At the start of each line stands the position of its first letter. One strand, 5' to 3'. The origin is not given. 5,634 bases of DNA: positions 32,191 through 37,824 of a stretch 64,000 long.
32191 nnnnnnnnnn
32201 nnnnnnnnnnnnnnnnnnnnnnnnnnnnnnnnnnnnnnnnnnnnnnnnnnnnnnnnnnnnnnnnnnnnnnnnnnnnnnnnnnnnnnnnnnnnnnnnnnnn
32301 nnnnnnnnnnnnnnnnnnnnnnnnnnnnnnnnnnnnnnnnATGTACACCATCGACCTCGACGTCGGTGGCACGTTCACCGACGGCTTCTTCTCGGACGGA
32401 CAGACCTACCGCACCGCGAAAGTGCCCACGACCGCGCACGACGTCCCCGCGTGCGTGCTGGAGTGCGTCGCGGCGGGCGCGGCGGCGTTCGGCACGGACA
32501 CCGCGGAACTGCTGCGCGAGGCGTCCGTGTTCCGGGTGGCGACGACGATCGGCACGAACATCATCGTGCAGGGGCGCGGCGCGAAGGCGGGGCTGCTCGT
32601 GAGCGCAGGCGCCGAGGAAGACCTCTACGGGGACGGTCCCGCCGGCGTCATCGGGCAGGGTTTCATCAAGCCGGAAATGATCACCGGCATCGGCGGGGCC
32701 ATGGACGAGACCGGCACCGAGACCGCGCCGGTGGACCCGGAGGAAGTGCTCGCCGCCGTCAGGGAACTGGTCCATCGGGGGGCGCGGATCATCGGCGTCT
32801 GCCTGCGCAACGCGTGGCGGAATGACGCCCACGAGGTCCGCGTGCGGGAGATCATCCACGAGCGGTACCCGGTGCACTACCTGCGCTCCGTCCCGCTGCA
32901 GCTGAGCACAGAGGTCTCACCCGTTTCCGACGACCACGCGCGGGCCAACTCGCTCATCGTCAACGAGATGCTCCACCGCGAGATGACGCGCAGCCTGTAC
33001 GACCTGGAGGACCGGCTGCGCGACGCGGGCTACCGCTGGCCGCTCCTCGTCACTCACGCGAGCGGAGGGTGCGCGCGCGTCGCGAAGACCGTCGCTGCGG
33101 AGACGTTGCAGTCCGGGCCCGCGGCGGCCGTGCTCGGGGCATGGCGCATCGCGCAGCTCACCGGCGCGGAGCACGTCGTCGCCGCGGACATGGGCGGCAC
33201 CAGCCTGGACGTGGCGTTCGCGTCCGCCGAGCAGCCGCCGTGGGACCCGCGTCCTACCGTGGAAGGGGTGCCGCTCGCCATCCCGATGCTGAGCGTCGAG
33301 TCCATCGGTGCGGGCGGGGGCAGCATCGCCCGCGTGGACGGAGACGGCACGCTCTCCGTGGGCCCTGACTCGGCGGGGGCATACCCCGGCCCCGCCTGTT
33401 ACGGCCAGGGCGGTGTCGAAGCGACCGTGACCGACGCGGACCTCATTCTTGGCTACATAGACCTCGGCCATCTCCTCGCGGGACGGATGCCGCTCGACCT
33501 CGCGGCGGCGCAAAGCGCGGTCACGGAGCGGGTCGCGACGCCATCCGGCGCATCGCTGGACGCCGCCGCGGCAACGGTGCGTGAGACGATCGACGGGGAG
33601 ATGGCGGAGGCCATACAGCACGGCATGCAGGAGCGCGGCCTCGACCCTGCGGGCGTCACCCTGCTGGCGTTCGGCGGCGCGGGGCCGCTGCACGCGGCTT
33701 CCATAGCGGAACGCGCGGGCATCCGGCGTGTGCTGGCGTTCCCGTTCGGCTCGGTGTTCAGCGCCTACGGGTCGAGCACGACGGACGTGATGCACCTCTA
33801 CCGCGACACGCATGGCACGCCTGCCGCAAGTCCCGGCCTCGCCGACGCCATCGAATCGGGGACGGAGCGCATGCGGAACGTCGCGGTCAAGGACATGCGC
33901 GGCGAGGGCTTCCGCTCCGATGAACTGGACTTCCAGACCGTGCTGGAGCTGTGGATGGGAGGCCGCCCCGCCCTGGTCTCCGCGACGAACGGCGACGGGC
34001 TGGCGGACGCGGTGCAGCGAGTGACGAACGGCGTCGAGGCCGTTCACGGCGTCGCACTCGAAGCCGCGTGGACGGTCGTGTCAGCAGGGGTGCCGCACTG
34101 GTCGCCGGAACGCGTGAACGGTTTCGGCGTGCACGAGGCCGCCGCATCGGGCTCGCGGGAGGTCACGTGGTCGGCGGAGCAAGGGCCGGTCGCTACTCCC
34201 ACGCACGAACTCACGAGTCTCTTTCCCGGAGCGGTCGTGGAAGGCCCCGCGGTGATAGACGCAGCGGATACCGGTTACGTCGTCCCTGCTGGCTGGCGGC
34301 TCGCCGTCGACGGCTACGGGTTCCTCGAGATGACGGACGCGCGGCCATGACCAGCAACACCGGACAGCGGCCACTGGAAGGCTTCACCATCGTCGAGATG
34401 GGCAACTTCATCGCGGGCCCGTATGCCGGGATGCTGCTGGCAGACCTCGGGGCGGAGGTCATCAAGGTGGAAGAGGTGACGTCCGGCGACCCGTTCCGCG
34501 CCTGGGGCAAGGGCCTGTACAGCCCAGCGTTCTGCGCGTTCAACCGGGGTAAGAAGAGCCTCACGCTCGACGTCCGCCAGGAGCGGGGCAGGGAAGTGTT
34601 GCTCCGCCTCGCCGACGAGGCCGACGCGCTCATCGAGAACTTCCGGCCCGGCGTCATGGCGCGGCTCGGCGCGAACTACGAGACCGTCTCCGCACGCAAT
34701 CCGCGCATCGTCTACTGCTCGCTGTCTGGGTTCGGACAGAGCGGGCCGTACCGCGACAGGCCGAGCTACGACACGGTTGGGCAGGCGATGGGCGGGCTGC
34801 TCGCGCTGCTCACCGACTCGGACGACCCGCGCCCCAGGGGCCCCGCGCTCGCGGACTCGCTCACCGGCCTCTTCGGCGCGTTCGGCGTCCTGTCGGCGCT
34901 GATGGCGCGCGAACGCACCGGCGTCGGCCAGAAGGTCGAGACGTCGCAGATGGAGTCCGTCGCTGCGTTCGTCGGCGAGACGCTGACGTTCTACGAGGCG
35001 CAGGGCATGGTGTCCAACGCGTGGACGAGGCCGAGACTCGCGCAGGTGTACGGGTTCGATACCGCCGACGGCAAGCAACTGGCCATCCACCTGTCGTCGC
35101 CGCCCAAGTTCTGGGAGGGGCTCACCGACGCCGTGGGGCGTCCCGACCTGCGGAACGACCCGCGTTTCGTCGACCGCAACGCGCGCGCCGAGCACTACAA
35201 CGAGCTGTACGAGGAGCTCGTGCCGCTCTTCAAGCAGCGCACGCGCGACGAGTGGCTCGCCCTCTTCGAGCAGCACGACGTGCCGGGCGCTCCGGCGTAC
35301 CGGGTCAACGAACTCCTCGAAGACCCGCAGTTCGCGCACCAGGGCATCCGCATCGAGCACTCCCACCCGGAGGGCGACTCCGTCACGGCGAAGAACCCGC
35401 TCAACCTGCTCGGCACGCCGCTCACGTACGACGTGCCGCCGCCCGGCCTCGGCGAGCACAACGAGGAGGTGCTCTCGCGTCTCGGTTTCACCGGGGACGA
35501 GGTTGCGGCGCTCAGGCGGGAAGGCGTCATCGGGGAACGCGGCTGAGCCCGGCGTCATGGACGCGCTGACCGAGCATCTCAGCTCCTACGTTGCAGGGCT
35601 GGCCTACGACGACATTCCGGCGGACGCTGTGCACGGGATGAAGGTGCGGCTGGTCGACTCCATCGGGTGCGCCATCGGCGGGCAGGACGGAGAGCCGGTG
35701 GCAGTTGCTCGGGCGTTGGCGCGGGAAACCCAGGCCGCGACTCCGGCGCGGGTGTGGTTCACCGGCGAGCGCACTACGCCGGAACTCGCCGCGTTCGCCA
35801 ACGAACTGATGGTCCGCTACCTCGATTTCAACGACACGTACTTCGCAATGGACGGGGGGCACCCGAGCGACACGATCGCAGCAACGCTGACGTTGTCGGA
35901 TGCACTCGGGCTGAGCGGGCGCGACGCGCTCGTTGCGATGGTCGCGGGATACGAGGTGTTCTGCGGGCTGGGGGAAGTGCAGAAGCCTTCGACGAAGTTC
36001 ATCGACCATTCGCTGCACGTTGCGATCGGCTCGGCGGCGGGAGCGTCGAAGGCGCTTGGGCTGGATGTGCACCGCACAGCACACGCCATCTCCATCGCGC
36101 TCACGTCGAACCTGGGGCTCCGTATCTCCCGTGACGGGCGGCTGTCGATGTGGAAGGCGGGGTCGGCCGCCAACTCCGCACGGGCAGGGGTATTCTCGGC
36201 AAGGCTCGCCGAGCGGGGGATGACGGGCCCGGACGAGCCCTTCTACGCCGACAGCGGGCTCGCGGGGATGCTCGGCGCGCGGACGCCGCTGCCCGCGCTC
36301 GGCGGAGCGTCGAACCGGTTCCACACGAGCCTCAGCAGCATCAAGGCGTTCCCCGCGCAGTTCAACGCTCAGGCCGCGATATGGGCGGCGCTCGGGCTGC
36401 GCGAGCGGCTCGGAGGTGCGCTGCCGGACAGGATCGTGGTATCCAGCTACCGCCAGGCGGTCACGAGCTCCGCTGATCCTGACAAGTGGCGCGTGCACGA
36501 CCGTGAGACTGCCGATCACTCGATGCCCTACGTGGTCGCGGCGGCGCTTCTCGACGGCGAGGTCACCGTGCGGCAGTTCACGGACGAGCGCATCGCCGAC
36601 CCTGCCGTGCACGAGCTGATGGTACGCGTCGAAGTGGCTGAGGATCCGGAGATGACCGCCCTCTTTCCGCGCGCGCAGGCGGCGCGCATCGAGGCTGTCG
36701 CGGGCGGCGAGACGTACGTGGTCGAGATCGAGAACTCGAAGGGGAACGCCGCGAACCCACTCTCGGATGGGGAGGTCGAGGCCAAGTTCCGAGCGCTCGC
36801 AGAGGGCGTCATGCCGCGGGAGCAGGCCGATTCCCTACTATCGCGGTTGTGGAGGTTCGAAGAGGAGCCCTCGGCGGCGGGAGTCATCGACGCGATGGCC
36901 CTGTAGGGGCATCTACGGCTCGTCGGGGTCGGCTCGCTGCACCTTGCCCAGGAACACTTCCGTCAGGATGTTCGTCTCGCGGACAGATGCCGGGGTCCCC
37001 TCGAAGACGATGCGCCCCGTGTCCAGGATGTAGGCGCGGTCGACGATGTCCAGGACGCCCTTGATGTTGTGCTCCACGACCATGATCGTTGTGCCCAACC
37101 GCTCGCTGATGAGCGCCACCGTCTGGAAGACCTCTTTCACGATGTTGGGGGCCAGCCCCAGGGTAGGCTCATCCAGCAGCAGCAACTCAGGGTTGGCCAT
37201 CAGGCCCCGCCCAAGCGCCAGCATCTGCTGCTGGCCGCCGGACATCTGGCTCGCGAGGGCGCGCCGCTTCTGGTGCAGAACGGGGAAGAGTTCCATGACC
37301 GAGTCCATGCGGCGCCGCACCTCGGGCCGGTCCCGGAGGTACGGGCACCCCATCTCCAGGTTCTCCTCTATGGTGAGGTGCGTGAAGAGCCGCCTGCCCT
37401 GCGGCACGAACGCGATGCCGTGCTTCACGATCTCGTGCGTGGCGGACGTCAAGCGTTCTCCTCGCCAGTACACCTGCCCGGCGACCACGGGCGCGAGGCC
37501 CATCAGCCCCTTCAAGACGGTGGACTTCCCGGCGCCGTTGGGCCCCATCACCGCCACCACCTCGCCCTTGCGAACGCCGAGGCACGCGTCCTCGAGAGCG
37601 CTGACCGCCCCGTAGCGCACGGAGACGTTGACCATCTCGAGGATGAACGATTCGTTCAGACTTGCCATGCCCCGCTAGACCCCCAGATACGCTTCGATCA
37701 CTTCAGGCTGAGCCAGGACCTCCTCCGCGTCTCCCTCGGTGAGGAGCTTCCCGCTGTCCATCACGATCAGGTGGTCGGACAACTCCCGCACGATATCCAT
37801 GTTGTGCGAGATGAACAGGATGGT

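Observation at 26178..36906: Eight-gene operon: acetophenone-carboxylase-type (gamma, HyuA, HyuB, HyuA') enzyme with CoA-transferase, thiolase/DUF35 and PrpD - a predicted ketone carboxylation-thiolysis pathway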

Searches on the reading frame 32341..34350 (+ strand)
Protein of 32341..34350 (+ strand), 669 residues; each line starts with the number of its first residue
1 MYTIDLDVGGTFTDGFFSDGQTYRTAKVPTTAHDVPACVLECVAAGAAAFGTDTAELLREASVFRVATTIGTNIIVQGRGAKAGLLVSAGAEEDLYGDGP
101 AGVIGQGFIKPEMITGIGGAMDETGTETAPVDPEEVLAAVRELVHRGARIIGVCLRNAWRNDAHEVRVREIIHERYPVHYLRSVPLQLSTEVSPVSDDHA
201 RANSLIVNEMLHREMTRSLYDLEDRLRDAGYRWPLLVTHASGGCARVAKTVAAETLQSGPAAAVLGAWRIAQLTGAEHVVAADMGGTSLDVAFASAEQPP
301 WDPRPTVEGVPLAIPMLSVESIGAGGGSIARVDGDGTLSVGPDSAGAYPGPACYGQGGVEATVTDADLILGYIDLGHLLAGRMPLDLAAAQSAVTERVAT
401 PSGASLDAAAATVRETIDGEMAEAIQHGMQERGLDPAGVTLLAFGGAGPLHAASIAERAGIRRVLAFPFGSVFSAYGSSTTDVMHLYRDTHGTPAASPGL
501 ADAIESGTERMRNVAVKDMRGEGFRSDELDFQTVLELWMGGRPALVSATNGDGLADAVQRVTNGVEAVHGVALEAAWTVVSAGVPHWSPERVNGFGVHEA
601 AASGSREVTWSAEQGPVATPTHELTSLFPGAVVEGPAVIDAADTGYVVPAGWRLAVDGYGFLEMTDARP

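Call 4: search_protein_families(library=pfam, proteins=[window:32341-34350:+], max_evalue=0.01)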
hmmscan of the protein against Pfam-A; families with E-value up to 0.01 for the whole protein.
window:32341-34350:+ (669 aa): 3 families
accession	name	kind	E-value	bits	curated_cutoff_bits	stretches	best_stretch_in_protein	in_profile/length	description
PF01968.24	Hydantoinase_A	-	5.9e-73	246.1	22.9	1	201-485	1-289/291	Hydantoinase/oxoprolinase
PF05378.19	Hydant_A_N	-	3.3e-24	86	25.2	1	4-174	2-174/176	Hydantoinase/oxoprolinase N-terminal region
PF19278.4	Hydant_A_C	-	2.6e-07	30.7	21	1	579-665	107-191/193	Hydantoinase/oxoprolinase C-terminal domain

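Call 5: search_protein_families(library=ncbifam, proteins=[window:32341-34350:+], max_evalue=0.01)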
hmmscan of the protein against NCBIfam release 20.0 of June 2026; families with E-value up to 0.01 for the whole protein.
window:32341-34350:+ (669 aa): 3 families
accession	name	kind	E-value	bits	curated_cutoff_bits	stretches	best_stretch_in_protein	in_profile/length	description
NF042960.1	AcphenoCarb_ApcA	equivalog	2.8e-129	432.3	1250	1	1-665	1-656/658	acetophenone carboxylase subunit alpha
NF042975.2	AcphenoCarb_ApcC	equivalog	5.4e-114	381.9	1500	2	1-542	8-570/733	acetophenone carboxylase subunit gamma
NF050156.1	CapLactmsAlpCapA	equivalog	8.3e-102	341.7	1000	1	2-666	1-687/689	caprolactamase subunit alpha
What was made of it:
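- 32341..34350 (+): Carboxylase alpha' subunit (669 aa, ApcA-like second HyuA). It is the presumed bicarbonate kinase. NCBIfam ApcA 432 bits, ahead of ApcC at 382 bits (call 5).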

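Call 29: search_solved_structures(query=window:32341-34347:+, max_evalue=0.001)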
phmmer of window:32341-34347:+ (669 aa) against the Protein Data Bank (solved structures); distinct sequences matched with E-value up to 0.001: 6.
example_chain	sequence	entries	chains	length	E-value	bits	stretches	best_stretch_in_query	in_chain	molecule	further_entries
5l9w_B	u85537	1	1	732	2.5e-110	373.2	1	3-665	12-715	Acetophenone carboxylase gamma subunit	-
5l9w_b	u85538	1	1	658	1.9e-106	360.4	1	1-667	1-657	Acetophenone carboxylase alpha subunit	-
6yra_A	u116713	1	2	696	2.3e-75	257.7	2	2-537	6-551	5-oxoprolinase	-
7hk5_A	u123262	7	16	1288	6.2e-65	223.3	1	3-661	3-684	N-methylhydantoinase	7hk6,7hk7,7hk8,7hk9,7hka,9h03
5m45_B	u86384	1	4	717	6.5e-62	213.3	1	4-663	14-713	Acetone carboxylase beta subunit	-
5svb_B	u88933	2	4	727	9.4e-62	212.8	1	4-663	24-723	Acetone carboxylase beta subunit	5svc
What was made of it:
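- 32341..34350 (+): 360-373 bits to the Apc alpha-type chains, against 258 bits or less to other structures (call 29).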

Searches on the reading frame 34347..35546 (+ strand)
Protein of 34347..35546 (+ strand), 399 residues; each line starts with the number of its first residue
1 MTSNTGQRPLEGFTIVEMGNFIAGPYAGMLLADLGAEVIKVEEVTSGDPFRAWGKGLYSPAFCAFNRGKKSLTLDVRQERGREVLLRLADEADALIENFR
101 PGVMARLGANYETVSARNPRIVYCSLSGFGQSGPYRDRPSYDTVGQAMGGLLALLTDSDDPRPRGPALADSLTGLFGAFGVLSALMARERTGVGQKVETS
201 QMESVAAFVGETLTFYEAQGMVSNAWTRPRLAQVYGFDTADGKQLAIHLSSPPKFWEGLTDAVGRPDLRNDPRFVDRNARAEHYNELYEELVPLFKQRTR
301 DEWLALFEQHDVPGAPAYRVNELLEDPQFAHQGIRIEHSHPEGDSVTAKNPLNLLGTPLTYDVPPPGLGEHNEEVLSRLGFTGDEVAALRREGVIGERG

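Call 4: search_protein_families(library=pfam, proteins=[window:34347-35546:+], max_evalue=0.01)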
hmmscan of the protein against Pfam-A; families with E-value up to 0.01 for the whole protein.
window:34347-35546:+ (399 aa): 1 family
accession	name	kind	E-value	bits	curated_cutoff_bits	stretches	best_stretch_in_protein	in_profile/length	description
PF02515.22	CoA_transf_3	-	4.8e-113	378.4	23.3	1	10-372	1-366/366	CoA-transferase family III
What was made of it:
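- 34347..35546 (+): Family III CoA-transferase (399 aa). It is predicted to convert the beta-keto acid product to its CoA thioester. Pfam CoA_transf_3, E 4.8e-113, full length (call 4).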

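Call 5: search_protein_families(library=ncbifam, proteins=[window:34347-35546:+], max_evalue=0.01)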
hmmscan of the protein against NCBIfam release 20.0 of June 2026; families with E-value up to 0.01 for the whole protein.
window:34347-35546:+ (399 aa): 7 families
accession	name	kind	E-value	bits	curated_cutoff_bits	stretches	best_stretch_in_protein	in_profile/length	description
NF052585.1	SucGlutTfsCaiB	equivalog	1.1e-73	248.1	750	1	5-380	3-389/394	succinate--glutarate CoA-transferase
NF003809.0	PRK05398.1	subfamily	1e-72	245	442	2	8-206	3-205/416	formyl-CoA transferase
TIGR03253.1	oxalate_frc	equivalog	1.1e-68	231.9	504.2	2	8-206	2-204/416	formyl-CoA transferase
NF008511.0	PRK11430.1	equivalog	4.6e-61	207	522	1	1-356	1-355/381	CoA:oxalate CoA-transferase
NF041294.1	Scnl_mescCoAtase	equivalog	4.4e-60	203.8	700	1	10-376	4-380/381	succinyl-CoA:mesaconate CoA-transferase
NF002914.1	PRK03525.1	equivalog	1.9e-35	122.5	413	1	9-395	9-397/400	L-carnitine CoA-transferase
TIGR04253.1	mesacon_CoA_iso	equivalog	2.2e-27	96.1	725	1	10-395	3-400/403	2-methylfumaryl-CoA isomerase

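Call 55: search_solved_structures(query=window:34347-35543:+, max_evalue=1e-30)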
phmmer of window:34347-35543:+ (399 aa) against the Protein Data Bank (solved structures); distinct sequences matched with E-value up to 1e-30: 30.
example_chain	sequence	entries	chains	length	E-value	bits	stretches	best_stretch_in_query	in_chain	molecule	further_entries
4ed9_A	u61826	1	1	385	8.5e-63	216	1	7-377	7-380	CAIB/BAIF family protein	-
10uh_A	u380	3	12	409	1.8e-58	201.8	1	8-395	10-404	Formyl-coenzyme a transferase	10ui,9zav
9br7_A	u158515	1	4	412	3.7e-57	197.5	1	7-395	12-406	Succinate--hydroxymethylglutarate CoA-transferase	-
9br6_A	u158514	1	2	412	5.7e-57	196.9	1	7-395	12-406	Succinate--hydroxymethylglutarate CoA-transferase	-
4hl6_A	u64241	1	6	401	4.7e-55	190.5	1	1-375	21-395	Uncharacterized protein YfdE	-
5yit_A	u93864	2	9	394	2.8e-54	188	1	3-378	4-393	CoA transferase III | Uncharacterized protein Rv3272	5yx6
5yiy_A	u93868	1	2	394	3.3e-53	184.5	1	3-378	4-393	CoA transferase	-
1pqy_A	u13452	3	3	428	2.5e-49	171.7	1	8-205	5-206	Hypothetical protein yfdW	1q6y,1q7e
1pt5_A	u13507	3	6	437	3.6e-49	171.2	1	8-205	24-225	Hypothetical protein yfdW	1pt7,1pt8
3ubm_A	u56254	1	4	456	5.2e-49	170.6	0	3-206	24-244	Formyl-CoA:oxalate CoA-transferase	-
2vjo_A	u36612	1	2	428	2.6e-44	155.2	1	8-238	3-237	FORMYL-COENZYME A TRANSFERASE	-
2vjn_A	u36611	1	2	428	4e-44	154.5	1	8-245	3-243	FORMYL-COENZYME A TRANSFERASE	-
1p5h_A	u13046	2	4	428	4.9e-44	154.3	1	8-238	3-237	Formyl-coenzyme A transferase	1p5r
2vjk_A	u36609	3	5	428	4.9e-44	154.3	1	8-238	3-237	FORMYL-COENZYME A TRANSFERASE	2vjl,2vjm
1t4c_A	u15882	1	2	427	5.6e-44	154.1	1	8-217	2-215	Formyl-CoA:oxalate CoA-transferase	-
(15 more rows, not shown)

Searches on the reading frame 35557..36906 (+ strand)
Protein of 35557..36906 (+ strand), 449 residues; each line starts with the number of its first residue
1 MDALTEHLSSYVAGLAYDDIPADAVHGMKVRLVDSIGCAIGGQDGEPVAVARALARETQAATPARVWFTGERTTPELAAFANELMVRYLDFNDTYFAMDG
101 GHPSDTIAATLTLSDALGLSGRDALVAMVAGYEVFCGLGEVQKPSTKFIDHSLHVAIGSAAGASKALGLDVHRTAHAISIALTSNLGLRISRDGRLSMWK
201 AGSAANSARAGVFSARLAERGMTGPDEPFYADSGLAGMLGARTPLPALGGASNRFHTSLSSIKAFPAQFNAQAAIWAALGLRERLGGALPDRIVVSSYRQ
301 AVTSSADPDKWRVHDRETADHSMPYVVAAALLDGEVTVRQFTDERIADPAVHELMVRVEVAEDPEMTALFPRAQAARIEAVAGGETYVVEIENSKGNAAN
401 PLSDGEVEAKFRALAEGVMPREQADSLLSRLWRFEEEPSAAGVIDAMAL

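Call 4: search_protein_families(library=pfam, proteins=[window:35557-36906:+], max_evalue=0.01)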
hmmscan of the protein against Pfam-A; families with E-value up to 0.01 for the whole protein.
window:35557-36906:+ (449 aa): 2 families
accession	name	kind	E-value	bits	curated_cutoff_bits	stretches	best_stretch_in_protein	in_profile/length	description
PF03972.19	MmgE_PrpD_N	-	1.5e-67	227.8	32.1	1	6-238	1-234/244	MmgE/PrpD N-terminal domain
PF19305.4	MmgE_PrpD_C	-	2e-41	142.1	32.1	1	265-431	1-170/173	MmgE/PrpD C-terminal domain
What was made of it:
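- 35557..36906 (+): MmgE/PrpD-family protein (449 aa). It is a lineage-specific accessory gene of unknown role. Both Pfam domains are present (call 4).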

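Call 5: search_protein_families(library=ncbifam, proteins=[window:35557-36906:+], max_evalue=0.01)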
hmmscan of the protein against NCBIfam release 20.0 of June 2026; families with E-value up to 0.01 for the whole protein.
window:35557-36906:+ (449 aa): 3 families
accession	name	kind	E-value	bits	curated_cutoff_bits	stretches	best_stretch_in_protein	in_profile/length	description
NF042438.1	PrpD_hiGCgrampos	equivalog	2.8e-48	164.8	950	1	5-429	18-465/499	2-methylcitrate dehydratase PrpD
NF006943.0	PRK09425.1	equivalog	5.5e-34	117.7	575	1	2-370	13-392/480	bifunctional 2-methylcitrate dehydratase/aconitate hydratase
TIGR02330.1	prpD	equivalog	1.7e-27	96.3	458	1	7-373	6-383/468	2-methylcitrate dehydratase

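Call 54: search_solved_structures(query=window:35557-36903:+, max_evalue=1e-10)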
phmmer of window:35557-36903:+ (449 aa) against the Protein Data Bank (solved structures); distinct sequences matched with E-value up to 1e-10: 12.
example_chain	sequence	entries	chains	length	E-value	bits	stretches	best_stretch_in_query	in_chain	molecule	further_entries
7br9_A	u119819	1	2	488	6.6e-30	107.8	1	3-436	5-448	Cis-aconitate decarboxylase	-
6r6t_A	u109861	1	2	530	8.8e-30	107.4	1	3-436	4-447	Cis-aconitate decarboxylase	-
12vt_A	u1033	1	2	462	8.4e-29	104.1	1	3-435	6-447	Cis-aconitate decarboxylase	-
12vw_A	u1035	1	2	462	1.2e-28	103.6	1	3-435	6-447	Cis-aconitate decarboxylase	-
12ux_A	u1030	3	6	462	2.3e-28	102.7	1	3-435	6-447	Cis-aconitate decarboxylase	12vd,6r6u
12vq_A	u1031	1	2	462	3.1e-27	99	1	3-435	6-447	Cis-aconitate decarboxylase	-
5mux_A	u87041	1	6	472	2.8e-24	89.3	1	6-370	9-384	2-methylcitrate dehydratase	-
2hp3_A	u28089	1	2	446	3.4e-23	85.7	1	24-431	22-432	IDS-epimerase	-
2hp0_A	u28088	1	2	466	3.7e-23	85.5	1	23-431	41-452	IDS-epimerase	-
1szq_A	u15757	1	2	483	5.6e-23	85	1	31-373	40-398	2-methylcitrate dehydratase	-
5mvi_E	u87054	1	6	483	2.2e-22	83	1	31-373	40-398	2-methylcitrate dehydratase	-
6s62_A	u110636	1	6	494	1.5e-20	76.9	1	2-374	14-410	Propionate catabolic protein PrpD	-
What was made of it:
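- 35557..36906 (+): It is roughly equidistant from cis-aconitate decarboxylase (108 bits), PrpD (89) and IDS epimerase (86) (call 54).
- On 2-methylcitrate dehydratase PrpD: It is equidistant from cis-aconitate decarboxylase, PrpD and IDS epimerase (call 54).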

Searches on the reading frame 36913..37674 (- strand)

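Call 9: search_protein_families(library=pfam, proteins=[window:36913-37674:-], max_evalue=0.001)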
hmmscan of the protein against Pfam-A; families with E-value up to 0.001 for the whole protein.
window:36913-37674:- (253 aa): 2 families
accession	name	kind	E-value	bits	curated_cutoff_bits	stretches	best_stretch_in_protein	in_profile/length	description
PF00005.33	ABC_tran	-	3.5e-33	115.5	25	1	28-171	2-136/137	ABC transporter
PF13304.12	AAA_21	-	2.6e-12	47.8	27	2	140-197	234-293/304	AAA domain, putative AbiEii toxin, Type IV TA system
